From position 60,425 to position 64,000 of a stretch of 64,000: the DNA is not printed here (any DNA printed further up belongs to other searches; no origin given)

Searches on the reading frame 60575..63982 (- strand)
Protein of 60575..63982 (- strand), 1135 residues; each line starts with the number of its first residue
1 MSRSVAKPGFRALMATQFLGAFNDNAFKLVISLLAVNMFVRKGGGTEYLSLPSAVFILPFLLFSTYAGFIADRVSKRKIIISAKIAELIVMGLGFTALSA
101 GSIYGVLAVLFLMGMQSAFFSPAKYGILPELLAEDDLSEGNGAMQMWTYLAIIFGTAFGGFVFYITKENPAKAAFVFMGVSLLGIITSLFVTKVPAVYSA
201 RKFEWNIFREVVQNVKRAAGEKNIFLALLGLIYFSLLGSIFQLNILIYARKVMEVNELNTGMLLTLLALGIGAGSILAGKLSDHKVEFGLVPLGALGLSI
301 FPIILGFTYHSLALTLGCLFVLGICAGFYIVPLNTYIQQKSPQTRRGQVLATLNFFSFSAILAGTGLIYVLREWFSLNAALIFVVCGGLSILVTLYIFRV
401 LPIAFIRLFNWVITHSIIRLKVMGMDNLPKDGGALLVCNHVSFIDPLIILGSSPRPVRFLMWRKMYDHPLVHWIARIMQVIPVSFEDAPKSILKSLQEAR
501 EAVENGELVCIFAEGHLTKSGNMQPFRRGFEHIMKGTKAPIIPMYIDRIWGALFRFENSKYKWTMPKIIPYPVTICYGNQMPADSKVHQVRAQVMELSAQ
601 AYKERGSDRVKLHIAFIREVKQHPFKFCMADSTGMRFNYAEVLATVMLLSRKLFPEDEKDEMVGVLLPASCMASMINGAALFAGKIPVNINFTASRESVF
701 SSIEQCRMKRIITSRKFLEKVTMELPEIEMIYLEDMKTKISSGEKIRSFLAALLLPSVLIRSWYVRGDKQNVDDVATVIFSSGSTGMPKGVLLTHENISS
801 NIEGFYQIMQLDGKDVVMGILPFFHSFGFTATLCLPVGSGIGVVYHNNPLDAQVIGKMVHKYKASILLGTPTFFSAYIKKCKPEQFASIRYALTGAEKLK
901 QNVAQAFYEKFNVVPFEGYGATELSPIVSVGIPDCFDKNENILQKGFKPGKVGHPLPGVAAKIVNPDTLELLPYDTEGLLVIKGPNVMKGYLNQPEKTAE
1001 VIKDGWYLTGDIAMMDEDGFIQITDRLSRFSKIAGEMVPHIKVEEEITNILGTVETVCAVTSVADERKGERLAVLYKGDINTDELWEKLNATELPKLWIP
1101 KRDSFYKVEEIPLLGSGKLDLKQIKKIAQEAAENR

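Call 17: search_protein_families(library=ncbifam, proteins=[window:60575-63982:-], max_evalue=1e-10)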
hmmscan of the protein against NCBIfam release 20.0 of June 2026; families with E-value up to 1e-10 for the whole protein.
window:60575-63982:- (1135 aa): 94 families (the best 25 are shown)
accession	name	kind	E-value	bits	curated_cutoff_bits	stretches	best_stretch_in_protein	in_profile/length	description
NF006386.0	PRK08633.1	equivalog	0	1366.1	1221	1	5-1132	6-1145/1147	acyl-[ACP]--phospholipid O-acyltransferase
NF005291.0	PRK06814.1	equivalog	4.6e-207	690.5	1349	1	9-1133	12-1135/1140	acyl-[ACP]--phospholipid O-acyltransferase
NF005959.0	PRK08043.1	equivalog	9.7e-103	344.8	886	1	408-1133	5-716/719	bifunctional acyl-ACP--phospholipid O-acyltransferase/long-chain-fatty-acid--ACP ligase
NF004837.0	PRK06187.1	subfamily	1.9e-75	254.1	476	1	621-1132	19-526/531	long-chain-fatty-acid--CoA ligase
NF004971.0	PRK06334.1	equivalog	5.9e-72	243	847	1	616-1129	25-534/539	long chain fatty acid--[acyl-carrier-protein] ligase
NF004114.0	PRK05605.1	equivalog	6.3e-57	193.2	766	1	753-1130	201-571/575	long-chain-fatty-acid--CoA ligase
NF004758.0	PRK06087.1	equivalog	1.1e-50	172.6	736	1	600-1124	13-531/548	medium-chain fatty-acid--CoA ligase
NF005702.0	PRK07514.1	subfamily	1.5e-48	165.4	558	1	616-1120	9-492/506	malonyl-CoA synthase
NF006523.0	PRK08974.1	equivalog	1.5e-48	165.3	884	1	761-1126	195-551/561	long-chain-fatty-acid--CoA ligase FadD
NF005220.0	PRK06710.1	equivalog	5e-48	163.6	1116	1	773-1119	206-544/563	long-chain-fatty-acid--CoA ligase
NF004229.0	PRK05677.1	subfamily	8.7e-46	156.5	879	1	769-1075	203-501/563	long-chain-fatty-acid--CoA ligase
NF009233.0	PRK12583.1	subfamily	2.2e-45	155.1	832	1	769-1130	197-552/558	fatty acid CoA ligase family protein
TIGR01733.1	AA-adenyl-dom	subfamily_domain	1.4e-44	152.5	317.4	1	639-1048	2-399/409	amino acid adenylation domain-containing protein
NF006182.0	PRK08316.1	subfamily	8.4e-44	149.9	663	1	616-1129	17-518/523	fatty acyl-CoA synthetase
NF009139.0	PRK12492.1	equivalog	2.1e-43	148.7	1018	1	767-1102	201-538/562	long-chain-fatty-acid--CoA ligase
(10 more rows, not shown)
